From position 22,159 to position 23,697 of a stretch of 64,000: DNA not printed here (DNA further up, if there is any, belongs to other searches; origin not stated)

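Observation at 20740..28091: Soluble Qmo/Hdr-like flavin-FeS module (2 HdrA-like, 2 MvhD, 2 AsrA/FrhB-like) in one operon with TusA, DsrE-like and an ArsR regulator; no HdrBC, QmoC or other membrane subunit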

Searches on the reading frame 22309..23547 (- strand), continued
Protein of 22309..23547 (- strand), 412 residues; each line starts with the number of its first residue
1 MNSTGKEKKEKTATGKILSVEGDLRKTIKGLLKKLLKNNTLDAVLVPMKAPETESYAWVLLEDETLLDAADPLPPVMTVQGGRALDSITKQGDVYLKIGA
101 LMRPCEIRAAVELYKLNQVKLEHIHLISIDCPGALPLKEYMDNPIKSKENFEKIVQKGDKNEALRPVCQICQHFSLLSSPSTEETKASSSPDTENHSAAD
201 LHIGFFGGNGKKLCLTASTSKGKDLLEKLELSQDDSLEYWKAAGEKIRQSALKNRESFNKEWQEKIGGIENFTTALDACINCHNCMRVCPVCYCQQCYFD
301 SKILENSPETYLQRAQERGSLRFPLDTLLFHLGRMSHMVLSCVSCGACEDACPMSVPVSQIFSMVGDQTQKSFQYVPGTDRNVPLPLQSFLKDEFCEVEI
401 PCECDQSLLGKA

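Call 28: find_related_loci(query=A1, collection=genome_contigs, flank=10000)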
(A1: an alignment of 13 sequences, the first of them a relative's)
Query A1 (412 aa) in genome_contigs; peptide patterns used: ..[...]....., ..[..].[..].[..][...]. (x = any residue, [..] = any of these).
600 stretches matched a pattern (row limit reached: there are more); 93 encode a relative of the query (tblastn E <= 1e-3); the best 80 are kept; 80 distinct loci.
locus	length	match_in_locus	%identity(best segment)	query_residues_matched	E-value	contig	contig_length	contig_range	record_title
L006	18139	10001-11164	55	1-406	9e-157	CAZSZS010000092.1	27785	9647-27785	MAG TPA_asm: uncultured Eubacteriales bacterium isolate SRP185410_co1_466 genome assembly, contig: k141_2478025, whole g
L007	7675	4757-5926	55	6-412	7e-155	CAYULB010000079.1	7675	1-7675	MAG TPA_asm: uncultured Eubacteriales bacterium isolate SRP141376_co1_340 genome assembly, contig: NODE_16577_length_767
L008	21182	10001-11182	54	1-412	4e-154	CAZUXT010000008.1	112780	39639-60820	MAG TPA_asm: uncultured Eubacteriales bacterium isolate binchicken_co228_403 genome assembly, contig: NODE_90_length_112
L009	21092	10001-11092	47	15-399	3e-118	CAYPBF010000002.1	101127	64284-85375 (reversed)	MAG TPA_asm: uncultured Dehalococcoidales bacterium isolate binchicken_co294_60 genome assembly, contig: NODE_377_length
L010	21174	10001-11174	48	1-405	8e-118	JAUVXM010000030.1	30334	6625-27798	MAG: Candidatus Aminicenantes bacterium isolate CSMAG_1216 CSMAG_1216_k141_1582074_length_30334_cov_43.6672, whole genom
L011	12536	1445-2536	48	15-399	3e-117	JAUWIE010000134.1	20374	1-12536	MAG: Thermoplasmatota archaeon isolate CSMAG_2286 CSMAG_2286_k141_1256247_length_20374_cov_9.8710, whole genome shotgun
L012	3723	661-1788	44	3-399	1e-115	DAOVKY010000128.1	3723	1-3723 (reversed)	MAG TPA_asm: bacterium isolate CSMAG_1431 CSMAG_1431_k141_1973959_length_3723_cov_22.1228, whole genome shotgun sequence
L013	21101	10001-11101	45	15-399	3e-113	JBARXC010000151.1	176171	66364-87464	MAG: bacterium isolate MFD12922_ilm_asm_bin33 k127_192067, whole genome shotgun sequence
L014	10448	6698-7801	44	8-394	2e-111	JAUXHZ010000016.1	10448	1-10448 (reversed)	MAG: Candidatus Latescibacterota bacterium isolate CSMAG_2968 CSMAG_2968_k119_1585192_length_10448_cov_6.9826, whole gen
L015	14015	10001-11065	47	15-390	3e-111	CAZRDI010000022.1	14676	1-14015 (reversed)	MAG TPA_asm: uncultured Dehalococcoidales bacterium isolate binchicken_co228_397 genome assembly, contig: NODE_5877_leng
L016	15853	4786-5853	45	15-390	5e-111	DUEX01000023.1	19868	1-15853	MAG TPA_asm: Dehalococcoidia bacterium isolate W265 Contig23, whole genome shotgun sequence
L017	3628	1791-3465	44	3-399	7e-113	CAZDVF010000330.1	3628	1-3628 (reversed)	MAG TPA_asm: uncultured bacterium isolate binchicken_co256_218 genome assembly, contig: NODE_87308_length_3628_cov_4.132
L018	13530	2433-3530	44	15-399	6e-110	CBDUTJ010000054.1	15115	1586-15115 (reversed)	MAG TPA_asm: uncultured bacterium isolate SRR22302360_binner13_Refined_49 genome assembly, contig: ERZ25073602.1117, who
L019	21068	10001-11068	45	26-390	2e-109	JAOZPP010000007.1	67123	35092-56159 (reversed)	MAG: bacterium isolate GMC4.metabat2.244 GMC4_142_length_67123_cov_25.425225, whole genome shotgun sequence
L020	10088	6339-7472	42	3-399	4e-109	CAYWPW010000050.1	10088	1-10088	MAG TPA_asm: uncultured Candidatus Cloacimonadota bacterium isolate binchicken_co47_198 genome assembly, contig: NODE_51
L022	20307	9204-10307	41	9-394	1e-106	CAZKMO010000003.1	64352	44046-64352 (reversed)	MAG TPA_asm: uncultured bacterium isolate binchicken_co89_50 genome assembly, contig: NODE_503_length_64352_cov_5.129415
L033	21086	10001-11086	40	15-394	2e-102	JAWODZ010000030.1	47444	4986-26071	MAG: bacterium isolate BLK5-2.bin.76 k191_1315630, whole genome shotgun sequence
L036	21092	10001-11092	36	15-399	1e-87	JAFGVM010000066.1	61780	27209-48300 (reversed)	MAG: Candidatus Delongbacteria bacterium isolate ZodW_Metabat.17 k87_12456072, whole genome shotgun sequence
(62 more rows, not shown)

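Call 43: search_protein_families(library=pfam, alignment_id=A2, max_evalue=0.0001)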
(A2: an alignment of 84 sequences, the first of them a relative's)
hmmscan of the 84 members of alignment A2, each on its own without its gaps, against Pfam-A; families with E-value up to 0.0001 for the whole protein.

A. member 1, L002:1291-4233:+ (980 aa): 3 families
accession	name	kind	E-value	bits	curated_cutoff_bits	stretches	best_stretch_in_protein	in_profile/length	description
PF15902.12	Sortilin-Vps10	-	3.5e-30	105.6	33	3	155-281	3-113/446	Sortilin, neurotensin receptor 3,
PF02012.26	BNR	-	1.7e-14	51.9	27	0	208-218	2-12/12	BNR/Asp-box repeat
PF14870.12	PSII_BNR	-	5.1e-06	26.4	27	0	706-763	40-97/303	Photosynthesis system II assembly factor YCF48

B. families by the number of members that match (of 84 scanned): 108 families (the first 25 are shown)
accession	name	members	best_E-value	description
PF13237.11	Fer4_10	10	1.5e-14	4Fe-4S dicluster domain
PF12838.12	Fer4_7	9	1.2e-16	4Fe-4S dicluster domain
PF00037.32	Fer4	7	4.5e-23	4Fe-4S binding domain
PF12837.12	Fer4_6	7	5.1e-12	4Fe-4S binding domain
PF14697.11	Fer4_21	7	8.1e-12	4Fe-4S dicluster domain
PF13187.11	Fer4_9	7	9e-11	4Fe-4S dicluster domain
PF13183.11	Fer4_8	6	3.8e-16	4Fe-4S dicluster domain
PF13534.11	Fer4_17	6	2.9e-14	4Fe-4S dicluster domain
PF12797.12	Fer4_2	6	3.7e-10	4Fe-4S binding domain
PF13484.11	Fer4_16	5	4.7e-14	4Fe-4S double cluster binding domain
PF00581.25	Rhodanese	4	1.4e-39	Rhodanese-like domain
PF25160.1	LdpA_Fe-S-bd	4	4.3e-11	LdpA Fe-S cluster-binding domain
PF02662.21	FlpD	3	1.1e-55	Methyl-viologen-reducing hydrogenase, delta subunit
PF07992.20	Pyr_redox_2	3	1.9e-34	Pyridine nucleotide-disulphide oxidoreductase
PF02754.22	CCG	3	1.5e-26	Cysteine-rich domain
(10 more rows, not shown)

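Call 45: search_protein_families(library=pfam, alignment_id=A3, max_evalue=0.0001)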
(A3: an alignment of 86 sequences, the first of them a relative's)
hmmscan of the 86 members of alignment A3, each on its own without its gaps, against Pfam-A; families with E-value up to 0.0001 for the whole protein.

A. member 1, L002:11810-12502:- (230 aa): 2 families
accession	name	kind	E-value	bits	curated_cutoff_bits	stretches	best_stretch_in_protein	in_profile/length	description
PF13568.12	OMP_b-brl_2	-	6.7e-20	72.3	27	1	26-192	8-174/175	Outer membrane protein beta-barrel domain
PF13505.12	OMP_b-brl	-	1.9e-08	35.1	28.7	1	67-221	53-175/175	Outer membrane protein beta-barrel domain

B. families by the number of members that match (of 86 scanned): 100 families (the first 25 are shown)
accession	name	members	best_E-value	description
PF12838.12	Fer4_7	12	1.9e-16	4Fe-4S dicluster domain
PF13237.11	Fer4_10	11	1e-15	4Fe-4S dicluster domain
PF13187.11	Fer4_9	11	1.7e-15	4Fe-4S dicluster domain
PF07992.20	Pyr_redox_2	10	1.5e-59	Pyridine nucleotide-disulphide oxidoreductase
PF00037.32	Fer4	10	2.5e-22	4Fe-4S binding domain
PF00070.33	Pyr_redox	10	1.7e-20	Pyridine nucleotide-disulphide oxidoreductase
PF12837.12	Fer4_6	10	4.6e-19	4Fe-4S binding domain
PF12831.13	FAD_oxidored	10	1.9e-18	FAD dependent oxidoreductase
PF13450.12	NAD_binding_8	10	4.4e-18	NAD(P)-binding Rossmann-like domain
PF01266.30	DAO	10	8.1e-14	FAD dependent oxidoreductase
PF12797.12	Fer4_2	10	8.7e-14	4Fe-4S binding domain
PF00890.30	FAD_binding_2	9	1.5e-15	FAD binding domain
PF14697.11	Fer4_21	9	6.3e-15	4Fe-4S dicluster domain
PF13484.11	Fer4_16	9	9.1e-13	4Fe-4S double cluster binding domain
PF03486.20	HI0933_like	9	1.9e-10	HI0933-like protein Rossmann domain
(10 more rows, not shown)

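Call 57: search_protein_families(library=pfam, proteins=[L036:12619-15756:+, L036:16228-17190:+, L036:17206-18237:+, L036:18255-19082:+, L036:19241-19717:+, L036:19810-20037:+, L036:20205-20606:-, L022:1252-2694:+, L022:2729-3796:+, L022:3815-4378:+], max_evalue=0.0001)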
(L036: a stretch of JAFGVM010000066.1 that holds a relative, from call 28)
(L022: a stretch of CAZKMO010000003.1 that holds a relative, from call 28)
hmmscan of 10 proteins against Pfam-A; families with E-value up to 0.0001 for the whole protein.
L036:12619-15756:+ (1045 aa): 24 families
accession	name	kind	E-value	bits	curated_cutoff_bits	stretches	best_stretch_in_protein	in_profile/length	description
PF07992.20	Pyr_redox_2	-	3.5e-33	115.7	26.1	3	326-446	179-288/291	Pyridine nucleotide-disulphide oxidoreductase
PF13450.12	NAD_binding_8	-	9e-17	61.6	21.9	2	624-663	1-40/68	NAD(P)-binding Rossmann-like domain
PF00037.32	Fer4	-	7e-16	57.7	21.1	1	130-149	2-21/24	4Fe-4S binding domain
PF12831.13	FAD_oxidored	-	1.4e-15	58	27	2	37-72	3-38/416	FAD dependent oxidoreductase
PF12838.12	Fer4_7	-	2e-13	51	27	1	972-1018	1-52/52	4Fe-4S dicluster domain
PF00070.33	Pyr_redox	-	3.8e-13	50.2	22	0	621-699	1-68/82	Pyridine nucleotide-disulphide oxidoreductase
PF12837.12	Fer4_6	-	5.6e-12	45.4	25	1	967-988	3-24/24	4Fe-4S binding domain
PF01266.30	DAO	-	3.4e-11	43.7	27.9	0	622-656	2-37/353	FAD dependent oxidoreductase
PF13484.11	Fer4_16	-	4.6e-10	40.6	30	1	135-200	1-65/66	4Fe-4S double cluster binding domain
PF13738.12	Pyr_redox_3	-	4.6e-10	39.7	30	0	621-731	166-268/305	Pyridine nucleotide-disulphide oxidoreductase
PF12797.12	Fer4_2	-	9.2e-10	38.3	24.5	0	129-148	3-22/22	4Fe-4S binding domain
PF00890.30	FAD_binding_2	-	1e-09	38.6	20.4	1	622-658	2-38/414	FAD binding domain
PF01593.30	Amino_oxidase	-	1.6e-08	34.7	19.8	0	629-664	1-36/443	Flavin containing amine oxidoreductase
PF13454.12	NAD_binding_9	-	1.7e-08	35.1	21.8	0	332-388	103-154/155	FAD-NAD(P)-binding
PF13237.11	Fer4_10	-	8.1e-08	32.5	25.5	1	968-1014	4-52/53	4Fe-4S dicluster domain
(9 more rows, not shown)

L036:16228-17190:+ (320 aa): 7 families
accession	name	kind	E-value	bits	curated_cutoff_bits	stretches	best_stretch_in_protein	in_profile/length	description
PF12797.12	Fer4_2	-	3.9e-09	36.3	24.5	0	203-222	3-22/22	4Fe-4S binding domain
PF13237.11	Fer4_10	-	5.3e-08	33.1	25.5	0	259-287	6-37/53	4Fe-4S dicluster domain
PF00037.32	Fer4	-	4.4e-07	29.9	21.1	0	260-275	6-21/24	4Fe-4S binding domain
PF13183.11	Fer4_8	-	2.4e-06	28.4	27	1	207-275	2-67/68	4Fe-4S dicluster domain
PF13187.11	Fer4_9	-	3.2e-06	27.5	27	0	209-275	1-50/52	4Fe-4S dicluster domain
PF13746.11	Fer4_18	-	3.1e-05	24.6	27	0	257-279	56-78/114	4Fe-4S dicluster domain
PF17179.9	Fer4_22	-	3.2e-05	25.1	27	0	209-232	1-24/95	4Fe-4S dicluster domain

L036:17206-18237:+ (343 aa): 14 families
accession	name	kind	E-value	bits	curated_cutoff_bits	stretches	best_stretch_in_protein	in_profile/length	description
PF17179.9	Fer4_22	-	1.4e-33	116.1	27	1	238-330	1-94/95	4Fe-4S dicluster domain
PF00037.32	Fer4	-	9.1e-11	41.6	21.1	1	315-330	6-21/24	4Fe-4S binding domain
PF13183.11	Fer4_8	-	1.1e-09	39.2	27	1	237-331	3-68/68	4Fe-4S dicluster domain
PF12797.12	Fer4_2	-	1.2e-09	37.9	24.5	0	236-251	7-22/22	4Fe-4S binding domain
PF13237.11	Fer4_10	-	2.4e-09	37.4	25.5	1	312-334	4-29/53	4Fe-4S dicluster domain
PF13746.11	Fer4_18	-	4.9e-09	36.8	27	1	274-337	17-81/114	4Fe-4S dicluster domain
PF14697.11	Fer4_21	-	2.2e-08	34.5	35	1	312-330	36-54/59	4Fe-4S dicluster domain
PF13534.11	Fer4_17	-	3.8e-08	34.2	22.2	0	298-332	27-61/61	4Fe-4S dicluster domain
PF12837.12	Fer4_6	-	3.9e-08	33.3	25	1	313-330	5-22/24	4Fe-4S binding domain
PF13187.11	Fer4_9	-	8.8e-07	29.3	27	0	238-330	1-50/52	4Fe-4S dicluster domain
PF25160.1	LdpA_Fe-S-bd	-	1.1e-06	28.7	27.6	1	313-331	24-42/49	LdpA Fe-S cluster-binding domain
PF12838.12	Fer4_7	-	5.4e-06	27.2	27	1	238-330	1-51/52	4Fe-4S dicluster domain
PF12798.12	Fer4_3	-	1.3e-05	26.1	27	0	317-330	1-14/15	4Fe-4S binding domain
PF12800.12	Fer4_4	-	3.2e-05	24.4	24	0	315-329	2-16/17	4Fe-4S binding domain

L036:18255-19082:+ (275 aa): 3 families
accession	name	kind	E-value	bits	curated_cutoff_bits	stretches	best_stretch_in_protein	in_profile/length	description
PF00175.26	NAD_binding_1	-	4.1e-16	60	22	1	117-217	2-107/109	Oxidoreductase NAD-binding domain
PF10418.14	DHODB_Fe-S_bind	-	1e-10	41.6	23.9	1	236-268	1-40/41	Iron-sulfur cluster binding domain of dihydroorotate dehydrogenase B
PF00970.30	FAD_binding_6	-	1.9e-06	28.6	21.1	1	24-104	13-99/99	Oxidoreductase FAD-binding domain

L036:19241-19717:+ (158 aa): 4 families
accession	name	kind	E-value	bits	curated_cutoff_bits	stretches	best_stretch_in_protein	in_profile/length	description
PF13183.11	Fer4_8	-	5.2e-10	40.1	27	1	26-88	2-68/68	4Fe-4S dicluster domain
PF13187.11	Fer4_9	-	9e-09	35.7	27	1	28-87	1-50/52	4Fe-4S dicluster domain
PF13534.11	Fer4_17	-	9.9e-08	32.9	22.2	1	28-88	1-60/61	4Fe-4S dicluster domain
PF13237.11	Fer4_10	-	1.1e-06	28.9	25.5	0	27-85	7-53/53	4Fe-4S dicluster domain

L036:19810-20037:+ (75 aa): 1 family
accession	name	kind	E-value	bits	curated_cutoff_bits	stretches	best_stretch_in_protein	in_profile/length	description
PF01206.22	TusA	-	7.4e-27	93.5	28.6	1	6-74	2-70/70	Sulfurtransferase TusA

L036:20205-20606:- (133 aa): 0 families

L022:1252-2694:+ (480 aa): 2 families
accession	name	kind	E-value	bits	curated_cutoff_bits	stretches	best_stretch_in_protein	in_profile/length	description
PF02913.24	FAD-oxidase_C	-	6.1e-59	200.2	21.2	1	219-462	2-248/248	FAD linked oxidases, C-terminal domain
PF01565.28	FAD_binding_4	-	6.6e-46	155.9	26.4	1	45-182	3-139/139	FAD binding domain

L022:2729-3796:+ (355 aa): 7 families
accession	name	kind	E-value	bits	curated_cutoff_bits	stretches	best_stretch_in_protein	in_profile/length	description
PF02754.22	CCG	-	1.5e-26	92.7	20.6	2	244-331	1-85/85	Cysteine-rich domain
PF13183.11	Fer4_8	-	3.3e-12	47.2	27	1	13-81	2-68/68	4Fe-4S dicluster domain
PF13237.11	Fer4_10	-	5.2e-07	29.9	25.5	1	9-77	2-52/53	4Fe-4S dicluster domain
PF13534.11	Fer4_17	-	5.7e-07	30.4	22.2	1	15-81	1-60/61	4Fe-4S dicluster domain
PF12838.12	Fer4_7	-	3.4e-06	27.8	27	1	15-80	1-51/52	4Fe-4S dicluster domain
PF13187.11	Fer4_9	-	3.2e-05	24.3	27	0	66-80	36-50/52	4Fe-4S dicluster domain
PF14691.11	Fer4_20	-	9.4e-05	22.6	25.8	0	66-104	23-63/113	Dihydroprymidine dehydrogenase domain II, 4Fe-4S cluster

L022:3815-4378:+ (187 aa): 9 families
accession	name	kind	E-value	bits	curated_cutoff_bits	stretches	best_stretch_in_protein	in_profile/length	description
PF13183.11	Fer4_8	-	3.8e-16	59.8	27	1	15-83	2-68/68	4Fe-4S dicluster domain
PF13534.11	Fer4_17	-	2.9e-14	53.8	22.2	1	18-84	2-61/61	4Fe-4S dicluster domain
PF12838.12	Fer4_7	-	7.1e-14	52.4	27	2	115-160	2-52/52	4Fe-4S dicluster domain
PF13187.11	Fer4_9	-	1.5e-09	38.1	27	1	115-160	2-51/52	4Fe-4S dicluster domain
PF13237.11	Fer4_10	-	5.2e-09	36.3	25.5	1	110-157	4-53/53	4Fe-4S dicluster domain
PF13484.11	Fer4_16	-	2.5e-08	35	30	0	18-81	2-65/66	4Fe-4S double cluster binding domain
PF00037.32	Fer4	-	1.9e-07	31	21.1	0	139-160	1-22/24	4Fe-4S binding domain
PF12797.12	Fer4_2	-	6.4e-06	26.2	24.5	0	138-158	2-22/22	4Fe-4S binding domain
PF12837.12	Fer4_6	-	4.9e-05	23.5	25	0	138-160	1-23/24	4Fe-4S binding domain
